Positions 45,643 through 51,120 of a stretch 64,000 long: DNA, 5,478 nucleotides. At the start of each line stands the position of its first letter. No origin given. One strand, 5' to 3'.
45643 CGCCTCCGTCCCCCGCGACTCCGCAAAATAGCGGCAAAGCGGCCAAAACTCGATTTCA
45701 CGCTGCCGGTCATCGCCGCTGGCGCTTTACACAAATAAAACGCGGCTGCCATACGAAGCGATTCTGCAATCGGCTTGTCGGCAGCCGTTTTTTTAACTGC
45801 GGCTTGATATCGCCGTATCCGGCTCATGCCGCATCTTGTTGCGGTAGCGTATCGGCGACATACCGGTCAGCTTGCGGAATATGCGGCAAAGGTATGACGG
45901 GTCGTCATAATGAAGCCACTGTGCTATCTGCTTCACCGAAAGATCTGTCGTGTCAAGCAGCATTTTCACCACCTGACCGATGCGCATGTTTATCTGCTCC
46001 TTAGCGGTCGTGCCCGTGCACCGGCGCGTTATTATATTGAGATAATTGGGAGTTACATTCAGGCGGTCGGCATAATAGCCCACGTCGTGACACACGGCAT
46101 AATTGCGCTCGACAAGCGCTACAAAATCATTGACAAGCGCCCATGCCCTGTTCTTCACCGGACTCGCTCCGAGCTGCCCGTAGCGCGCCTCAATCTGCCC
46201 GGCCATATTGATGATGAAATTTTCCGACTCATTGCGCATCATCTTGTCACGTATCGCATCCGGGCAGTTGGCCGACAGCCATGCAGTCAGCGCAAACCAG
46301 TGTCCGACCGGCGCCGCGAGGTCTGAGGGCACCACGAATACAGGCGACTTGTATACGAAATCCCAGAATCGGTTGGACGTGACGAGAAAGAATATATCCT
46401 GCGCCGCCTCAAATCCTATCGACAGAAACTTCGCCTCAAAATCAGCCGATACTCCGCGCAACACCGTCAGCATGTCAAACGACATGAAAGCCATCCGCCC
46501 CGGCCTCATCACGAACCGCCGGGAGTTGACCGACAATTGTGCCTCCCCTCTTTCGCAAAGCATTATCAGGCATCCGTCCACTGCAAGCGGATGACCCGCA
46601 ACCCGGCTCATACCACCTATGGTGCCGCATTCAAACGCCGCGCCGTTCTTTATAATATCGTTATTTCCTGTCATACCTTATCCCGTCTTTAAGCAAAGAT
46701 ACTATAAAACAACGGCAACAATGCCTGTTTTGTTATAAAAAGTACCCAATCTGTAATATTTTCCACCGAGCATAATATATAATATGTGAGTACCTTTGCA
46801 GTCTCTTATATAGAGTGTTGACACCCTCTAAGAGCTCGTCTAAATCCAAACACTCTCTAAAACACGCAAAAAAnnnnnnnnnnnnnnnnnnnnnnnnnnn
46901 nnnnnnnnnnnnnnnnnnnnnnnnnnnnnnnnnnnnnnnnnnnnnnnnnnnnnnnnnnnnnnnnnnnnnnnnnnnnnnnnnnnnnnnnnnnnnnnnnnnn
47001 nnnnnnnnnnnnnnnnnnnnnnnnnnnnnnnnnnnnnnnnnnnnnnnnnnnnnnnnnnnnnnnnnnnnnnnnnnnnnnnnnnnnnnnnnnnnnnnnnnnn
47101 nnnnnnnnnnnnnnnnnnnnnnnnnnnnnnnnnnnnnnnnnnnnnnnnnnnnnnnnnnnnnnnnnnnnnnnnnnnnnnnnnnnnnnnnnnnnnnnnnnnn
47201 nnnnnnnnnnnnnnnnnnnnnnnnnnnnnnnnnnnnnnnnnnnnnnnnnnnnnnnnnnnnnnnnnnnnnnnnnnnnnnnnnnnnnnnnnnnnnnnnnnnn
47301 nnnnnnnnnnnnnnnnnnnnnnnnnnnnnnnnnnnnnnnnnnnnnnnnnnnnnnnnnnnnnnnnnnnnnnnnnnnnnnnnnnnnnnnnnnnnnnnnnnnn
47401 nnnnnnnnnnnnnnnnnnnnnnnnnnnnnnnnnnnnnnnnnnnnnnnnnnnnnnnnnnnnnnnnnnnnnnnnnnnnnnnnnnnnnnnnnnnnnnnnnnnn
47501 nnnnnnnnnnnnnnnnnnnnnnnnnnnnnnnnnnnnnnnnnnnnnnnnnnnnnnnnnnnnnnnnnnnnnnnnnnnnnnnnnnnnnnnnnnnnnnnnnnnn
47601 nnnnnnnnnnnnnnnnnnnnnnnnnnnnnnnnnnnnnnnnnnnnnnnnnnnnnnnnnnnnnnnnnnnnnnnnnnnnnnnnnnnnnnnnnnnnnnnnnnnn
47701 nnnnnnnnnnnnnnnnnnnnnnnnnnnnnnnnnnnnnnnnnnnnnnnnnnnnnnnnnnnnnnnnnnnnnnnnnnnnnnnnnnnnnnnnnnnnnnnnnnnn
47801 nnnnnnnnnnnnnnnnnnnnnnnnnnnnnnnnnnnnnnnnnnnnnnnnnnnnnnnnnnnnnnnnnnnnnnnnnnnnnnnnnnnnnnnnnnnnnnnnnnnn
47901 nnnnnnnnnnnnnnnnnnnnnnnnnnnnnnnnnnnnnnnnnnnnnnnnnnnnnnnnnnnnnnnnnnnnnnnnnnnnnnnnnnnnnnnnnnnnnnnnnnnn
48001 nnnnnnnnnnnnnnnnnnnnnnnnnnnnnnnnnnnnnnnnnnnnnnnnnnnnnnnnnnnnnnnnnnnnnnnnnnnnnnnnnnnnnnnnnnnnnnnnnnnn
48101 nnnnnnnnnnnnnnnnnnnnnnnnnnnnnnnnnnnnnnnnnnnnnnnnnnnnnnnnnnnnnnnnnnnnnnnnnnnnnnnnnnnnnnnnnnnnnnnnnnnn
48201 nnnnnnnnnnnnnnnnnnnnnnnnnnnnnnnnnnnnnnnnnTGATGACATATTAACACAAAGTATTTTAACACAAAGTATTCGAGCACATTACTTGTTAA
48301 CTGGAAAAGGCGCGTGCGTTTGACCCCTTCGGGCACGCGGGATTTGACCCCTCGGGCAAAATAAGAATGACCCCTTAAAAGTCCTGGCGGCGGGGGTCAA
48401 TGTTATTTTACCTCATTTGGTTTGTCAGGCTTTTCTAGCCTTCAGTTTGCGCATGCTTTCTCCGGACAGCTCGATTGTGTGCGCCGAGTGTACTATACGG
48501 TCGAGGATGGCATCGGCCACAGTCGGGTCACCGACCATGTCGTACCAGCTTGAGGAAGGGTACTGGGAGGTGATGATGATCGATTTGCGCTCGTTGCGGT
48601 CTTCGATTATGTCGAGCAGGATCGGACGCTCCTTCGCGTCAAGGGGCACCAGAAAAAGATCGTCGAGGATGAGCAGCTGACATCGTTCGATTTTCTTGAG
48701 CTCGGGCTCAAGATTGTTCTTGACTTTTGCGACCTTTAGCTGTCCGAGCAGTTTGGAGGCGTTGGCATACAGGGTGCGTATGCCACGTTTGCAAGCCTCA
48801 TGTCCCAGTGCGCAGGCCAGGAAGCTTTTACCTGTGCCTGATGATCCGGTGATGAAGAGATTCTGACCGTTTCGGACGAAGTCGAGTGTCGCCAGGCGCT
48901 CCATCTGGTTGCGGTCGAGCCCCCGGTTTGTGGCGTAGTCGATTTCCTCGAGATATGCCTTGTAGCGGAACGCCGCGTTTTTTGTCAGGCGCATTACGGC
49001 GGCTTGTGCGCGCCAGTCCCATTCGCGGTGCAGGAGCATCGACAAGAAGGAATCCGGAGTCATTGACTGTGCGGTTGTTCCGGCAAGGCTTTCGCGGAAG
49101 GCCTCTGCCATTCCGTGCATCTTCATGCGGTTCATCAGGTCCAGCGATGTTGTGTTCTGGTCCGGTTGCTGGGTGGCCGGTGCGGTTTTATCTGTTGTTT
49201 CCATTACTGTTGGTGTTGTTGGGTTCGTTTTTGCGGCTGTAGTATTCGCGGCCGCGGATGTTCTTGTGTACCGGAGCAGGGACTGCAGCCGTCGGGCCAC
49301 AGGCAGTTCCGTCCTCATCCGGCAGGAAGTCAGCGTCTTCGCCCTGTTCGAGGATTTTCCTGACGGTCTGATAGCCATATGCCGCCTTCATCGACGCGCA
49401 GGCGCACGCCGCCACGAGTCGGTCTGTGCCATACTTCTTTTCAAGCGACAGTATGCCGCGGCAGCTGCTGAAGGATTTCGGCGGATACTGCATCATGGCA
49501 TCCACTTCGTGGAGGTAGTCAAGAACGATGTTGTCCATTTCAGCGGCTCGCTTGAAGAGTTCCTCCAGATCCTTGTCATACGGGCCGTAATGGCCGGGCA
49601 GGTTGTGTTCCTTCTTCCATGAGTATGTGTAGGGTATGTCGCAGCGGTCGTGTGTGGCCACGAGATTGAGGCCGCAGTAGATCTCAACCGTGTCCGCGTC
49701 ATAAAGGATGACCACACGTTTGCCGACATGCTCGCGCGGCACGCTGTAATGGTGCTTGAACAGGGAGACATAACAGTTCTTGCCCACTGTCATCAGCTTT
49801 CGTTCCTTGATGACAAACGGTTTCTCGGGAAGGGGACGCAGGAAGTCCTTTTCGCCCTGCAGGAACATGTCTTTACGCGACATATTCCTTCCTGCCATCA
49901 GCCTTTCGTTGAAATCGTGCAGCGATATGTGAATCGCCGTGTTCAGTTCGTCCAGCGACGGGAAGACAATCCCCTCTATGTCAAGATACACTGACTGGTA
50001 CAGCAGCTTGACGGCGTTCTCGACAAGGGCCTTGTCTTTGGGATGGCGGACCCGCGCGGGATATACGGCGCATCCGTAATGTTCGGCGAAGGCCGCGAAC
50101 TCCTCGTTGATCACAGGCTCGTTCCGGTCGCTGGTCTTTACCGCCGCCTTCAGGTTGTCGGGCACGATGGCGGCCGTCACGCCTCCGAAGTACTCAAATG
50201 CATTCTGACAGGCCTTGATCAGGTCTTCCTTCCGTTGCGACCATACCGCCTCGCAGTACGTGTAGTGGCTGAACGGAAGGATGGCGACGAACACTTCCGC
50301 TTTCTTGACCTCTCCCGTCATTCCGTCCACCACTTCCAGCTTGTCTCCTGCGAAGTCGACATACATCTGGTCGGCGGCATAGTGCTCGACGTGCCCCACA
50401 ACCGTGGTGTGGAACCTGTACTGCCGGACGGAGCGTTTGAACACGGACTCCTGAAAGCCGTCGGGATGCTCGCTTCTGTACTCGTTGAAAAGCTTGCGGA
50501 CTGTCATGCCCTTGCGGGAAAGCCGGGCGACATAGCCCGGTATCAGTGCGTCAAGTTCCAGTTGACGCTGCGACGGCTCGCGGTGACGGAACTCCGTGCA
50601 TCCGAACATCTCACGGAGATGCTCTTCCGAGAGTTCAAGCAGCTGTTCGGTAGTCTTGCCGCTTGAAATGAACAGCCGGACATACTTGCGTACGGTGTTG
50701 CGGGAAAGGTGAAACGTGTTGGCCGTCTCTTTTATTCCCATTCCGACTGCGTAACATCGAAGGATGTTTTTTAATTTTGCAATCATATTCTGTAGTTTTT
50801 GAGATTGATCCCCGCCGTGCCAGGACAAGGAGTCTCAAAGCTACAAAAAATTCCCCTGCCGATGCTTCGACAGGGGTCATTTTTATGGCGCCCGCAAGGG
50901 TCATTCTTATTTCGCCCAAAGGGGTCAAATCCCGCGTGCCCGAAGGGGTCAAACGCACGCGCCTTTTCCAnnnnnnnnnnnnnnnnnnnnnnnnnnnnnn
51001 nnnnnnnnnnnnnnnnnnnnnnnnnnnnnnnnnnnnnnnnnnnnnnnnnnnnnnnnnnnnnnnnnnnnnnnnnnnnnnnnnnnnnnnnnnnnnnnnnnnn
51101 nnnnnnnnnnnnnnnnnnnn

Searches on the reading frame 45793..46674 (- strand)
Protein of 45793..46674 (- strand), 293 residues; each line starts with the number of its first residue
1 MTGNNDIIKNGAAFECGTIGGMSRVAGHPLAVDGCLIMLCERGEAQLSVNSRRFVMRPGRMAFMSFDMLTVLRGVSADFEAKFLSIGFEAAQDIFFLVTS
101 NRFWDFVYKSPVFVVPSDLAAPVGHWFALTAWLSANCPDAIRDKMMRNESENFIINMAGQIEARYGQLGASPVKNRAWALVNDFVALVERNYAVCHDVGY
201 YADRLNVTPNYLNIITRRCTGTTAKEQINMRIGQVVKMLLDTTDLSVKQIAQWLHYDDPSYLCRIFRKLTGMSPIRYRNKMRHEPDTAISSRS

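Call 7: search_protein_families(library=pfam, proteins=[window:45793-46674:-])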
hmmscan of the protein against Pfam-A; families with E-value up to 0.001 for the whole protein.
window:45793-46674:- (293 aa): 2 families
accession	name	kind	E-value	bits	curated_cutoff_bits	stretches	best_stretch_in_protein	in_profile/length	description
PF12833.13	HTH_18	-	9.6e-16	58.3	33.6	1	201-279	1-79/80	Helix-turn-helix domain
PF00165.29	HTH_AraC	-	4.1e-12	46.4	26.6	1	240-279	1-42/42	Bacterial regulatory helix-turn-helix proteins, AraC family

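Call 23: find_encoding_contigs(protein=window:45793-46674:-, flank=10000, max_places=10)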
Protein window:45793-46674:- (293 aa): 8 contigs read that carry it; 5 places shown.
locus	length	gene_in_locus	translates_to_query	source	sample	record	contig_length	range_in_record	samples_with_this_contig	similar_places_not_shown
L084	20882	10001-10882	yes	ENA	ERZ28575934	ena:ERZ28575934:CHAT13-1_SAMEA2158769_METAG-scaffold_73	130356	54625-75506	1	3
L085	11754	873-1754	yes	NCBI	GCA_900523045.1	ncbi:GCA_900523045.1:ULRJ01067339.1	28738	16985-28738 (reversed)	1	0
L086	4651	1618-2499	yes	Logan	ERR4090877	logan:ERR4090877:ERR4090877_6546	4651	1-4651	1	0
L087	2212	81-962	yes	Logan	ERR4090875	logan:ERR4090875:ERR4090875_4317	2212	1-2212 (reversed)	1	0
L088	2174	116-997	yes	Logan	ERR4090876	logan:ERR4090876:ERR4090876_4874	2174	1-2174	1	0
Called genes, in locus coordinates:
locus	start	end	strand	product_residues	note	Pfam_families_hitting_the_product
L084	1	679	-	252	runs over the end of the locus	PF11306:DUF3108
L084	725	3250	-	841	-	PF02837:Glyco_hydro_2_N, PF22666:Glyco_hydro_2_N2 (weak), PF00703:Glyco_hydro_2, PF02836:Glyco_hydro_2_C, PF16355:DUF4982, PF18565:Glyco_hydro2_C5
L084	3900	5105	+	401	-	PF05977:MFS_3, PF07690:MFS_1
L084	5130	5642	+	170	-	PF10706:Aminoglyc_resit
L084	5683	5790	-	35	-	-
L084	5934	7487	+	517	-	PF00665:rve, PF22483:Mu-transpos_C_2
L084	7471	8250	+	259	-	PF01695:IstB_IS21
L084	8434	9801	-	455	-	PF01554:MatE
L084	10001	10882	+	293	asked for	PF12833:HTH_18, PF00165:HTH_AraC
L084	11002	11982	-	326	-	PF20511:PMI_typeI_cat, PF21621:MPI_cupin_dom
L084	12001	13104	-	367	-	PF00480:ROK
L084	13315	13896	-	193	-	PF01351:RNase_HII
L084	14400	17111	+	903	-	PF13620:CarboxypepD_reg, PF13715:CarbopepD_reg_2, PF07715:Plug, PF00593:TonB_dep_Rec_b-barrel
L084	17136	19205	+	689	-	-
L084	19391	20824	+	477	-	-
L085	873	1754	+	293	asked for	PF12833:HTH_18, PF00165:HTH_AraC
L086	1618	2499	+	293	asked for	PF12833:HTH_18, PF00165:HTH_AraC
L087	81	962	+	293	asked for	PF12833:HTH_18, PF00165:HTH_AraC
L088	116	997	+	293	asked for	PF12833:HTH_18, PF00165:HTH_AraC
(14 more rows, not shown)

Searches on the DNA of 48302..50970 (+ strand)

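Call 34: search_dna_similar(query=window:48302-50970:+, collection=plasmids, mode=distant, max_rows=15)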
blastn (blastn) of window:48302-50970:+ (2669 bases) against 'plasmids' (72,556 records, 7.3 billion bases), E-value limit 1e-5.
Records with a match: 113; places in all: 191; records where one place covers at least 80% of the query: 1.
Best place of each record, by identity: 60-80% 113.
By first word of the organism name: Pseudomonas 22; Rhizobium 18; Sinorhizobium 12; Ensifer 7; Mesorhizobium 7; Acidiphilium 6; Bradyrhizobium 5; Phocaeicola 3; Bacteroides 2; Shinella 2; and 22 more.
By predicted mobility (MOB-suite, as given by PLSDB): non-mobilizable 63; conjugative 41; mobilizable 9.
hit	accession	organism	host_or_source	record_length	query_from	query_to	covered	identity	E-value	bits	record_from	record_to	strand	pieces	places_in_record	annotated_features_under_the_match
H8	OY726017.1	Phocaeicola massiliensis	-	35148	62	2486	91%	66.0%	2e-160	574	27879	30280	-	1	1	record has no annotation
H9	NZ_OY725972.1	Bacteroides finegoldii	-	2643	158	1996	30%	67.2%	1e-29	264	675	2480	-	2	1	istA: IS21 family transposase | istB: IS21-like element helper ATPase IstB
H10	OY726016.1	Phocaeicola massiliensis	-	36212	158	1984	30%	66.5%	3e-24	235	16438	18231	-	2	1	record has no annotation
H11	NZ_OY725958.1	Bacteroides finegoldii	-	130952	173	669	19%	65.3%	4e-23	118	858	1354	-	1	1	istB: IS21-like element helper ATPase IstB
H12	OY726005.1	Phocaeicola massiliensis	-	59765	1837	2098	10%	68.4%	3e-12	82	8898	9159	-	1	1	record has no annotation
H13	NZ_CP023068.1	Sinorhizobium sojae CCBAU 05684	G.max,nodule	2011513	137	375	9%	69.4%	1e-11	82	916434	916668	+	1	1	record has no annotation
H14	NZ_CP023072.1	Sinorhizobium fredii CCBAU 83666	G.max,nodule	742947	146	377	9%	69.8%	2e-14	91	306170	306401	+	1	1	istB: IS21-like element helper ATPase IstB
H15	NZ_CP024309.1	Sinorhizobium fredii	Phaseolus vulgaris,cell culture,plant ...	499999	146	375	9%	70.4%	2e-15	93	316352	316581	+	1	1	istB: IS21-like element helper ATPase IstB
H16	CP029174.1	Methylobacterium sp. DM1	-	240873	137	375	9%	67.4%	8e-7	64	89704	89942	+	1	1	AAA family ATPase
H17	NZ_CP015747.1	Shinella sp. HZN7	-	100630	146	375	9%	69.4%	2e-14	90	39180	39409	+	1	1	istB: IS21-like element helper ATPase IstB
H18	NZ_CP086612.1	Shinella zoogloeoides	-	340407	146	375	9%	69.4%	2e-14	90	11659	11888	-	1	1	istB: IS21-like element helper ATPase IstB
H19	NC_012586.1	Sinorhizobium fredii NGR234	-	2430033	145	378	9%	67.8%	2e-9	73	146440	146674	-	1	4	record has no annotation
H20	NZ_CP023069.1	Sinorhizobium sojae CCBAU 05684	G.max,nodule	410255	146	375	9%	68.7%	4e-10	75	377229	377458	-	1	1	istB: IS21-like element helper ATPase IstB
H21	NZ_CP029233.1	Sinorhizobium fredii CCBAU 45436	Glycine max,cell culture,plant root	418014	146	375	9%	68.7%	4e-10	75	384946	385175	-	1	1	istB: IS21-like element helper ATPase IstB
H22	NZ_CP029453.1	Sinorhizobium fredii CCBAU 25509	Glycine soja,cell culture,plant root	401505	146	375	9%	68.7%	4e-10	75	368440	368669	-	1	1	istB: IS21-like element helper ATPase IstB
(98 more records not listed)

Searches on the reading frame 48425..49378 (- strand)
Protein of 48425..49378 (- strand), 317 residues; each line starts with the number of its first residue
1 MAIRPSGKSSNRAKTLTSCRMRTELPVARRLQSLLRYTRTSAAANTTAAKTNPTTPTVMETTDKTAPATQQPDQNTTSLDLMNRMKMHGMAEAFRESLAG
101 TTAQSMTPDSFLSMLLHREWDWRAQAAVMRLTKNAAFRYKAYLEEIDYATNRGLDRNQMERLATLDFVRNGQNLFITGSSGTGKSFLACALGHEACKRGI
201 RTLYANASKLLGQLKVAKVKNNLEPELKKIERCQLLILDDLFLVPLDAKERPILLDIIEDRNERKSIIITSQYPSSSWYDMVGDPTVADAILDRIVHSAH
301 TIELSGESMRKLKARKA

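Call 7: search_protein_families(library=pfam, proteins=[window:48425-49378:-])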
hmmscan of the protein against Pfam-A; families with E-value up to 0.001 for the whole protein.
window:48425-49378:- (317 aa): 3 families
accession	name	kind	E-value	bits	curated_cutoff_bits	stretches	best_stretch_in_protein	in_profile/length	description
PF01695.23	IstB_IS21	-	1.6e-65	221.4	24.1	1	82-316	3-237/238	IstB-like ATP binding protein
PF13191.12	AAA_16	-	2.1e-05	25.5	32.6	1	158-210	8-63/167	AAA ATPase domain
PF00308.24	Bac_DnaA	-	9.4e-05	23.1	23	1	173-272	36-138/162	Bacterial DnaA ATPAse domain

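Call 9: search_protein_families(library=ncbifam, proteins=[window:48425-49378:-])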
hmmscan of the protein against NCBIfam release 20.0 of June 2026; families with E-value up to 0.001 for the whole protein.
window:48425-49378:- (317 aa): 15 families
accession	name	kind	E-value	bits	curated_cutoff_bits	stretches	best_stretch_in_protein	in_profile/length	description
NF038214.1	IS21_help_AAA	equivalog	1.8e-76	256.9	200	1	83-311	2-230/232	IS21-like element helper ATPase IstB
NF005098.0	PRK06526.1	subfamily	1.9e-44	152.1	296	1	81-315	18-252/266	transposase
NF006616.1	PRK09183.1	subfamily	2.7e-44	151.4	300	1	80-316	9-247/253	IS21-like element helper ATPase IstB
NF006038.0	PRK08181.1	subfamily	1.5e-33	116.2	317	1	109-314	44-250/271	transposase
NF005304.0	PRK06835.1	equivalog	2e-18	66.6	215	1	166-314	178-324/330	ATP-binding protein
NF005992.0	PRK08116.1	subfamily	6.2e-15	55.1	189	1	172-315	113-257/269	hypothetical protein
NF006505.0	PRK08939.1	equivalog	1.4e-11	44.2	228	1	141-310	124-304/306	primosomal protein DnaI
NF001154.0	PRK00149.3-3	equivalog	1.2e-08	34.3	410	1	173-272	152-256/462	chromosomal replication initiator protein DnaA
TIGR00362.1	DnaA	equivalog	1.5e-07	30.9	343.9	1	157-272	119-241/437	chromosomal replication initiator protein DnaA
TIGR03420.1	DnaA_homol_Hda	equivalog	5.2e-07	29.4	194.8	1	159-277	26-136/226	DnaA regulatory inactivator Hda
NF005378.0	PRK06921.1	subfamily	4.5e-06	26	207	1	174-252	120-196/266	hypothetical protein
NF005931.1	PRK07952.1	equivalog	1.8e-05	24.4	357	1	166-265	94-197/246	replicative helicase loader DnaC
NF009043.0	PRK12377.1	subfamily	7.5e-05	22.4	389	1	171-262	101-193/248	ATP-binding protein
NF006799.0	PRK09302.1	equivalog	0.00036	19.2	408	1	171-206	273-308/515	circadian clock protein KaiC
NF053861.1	DS8_antiphage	equivalog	0.00046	18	790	1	143-272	344-483/994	anti-phage protein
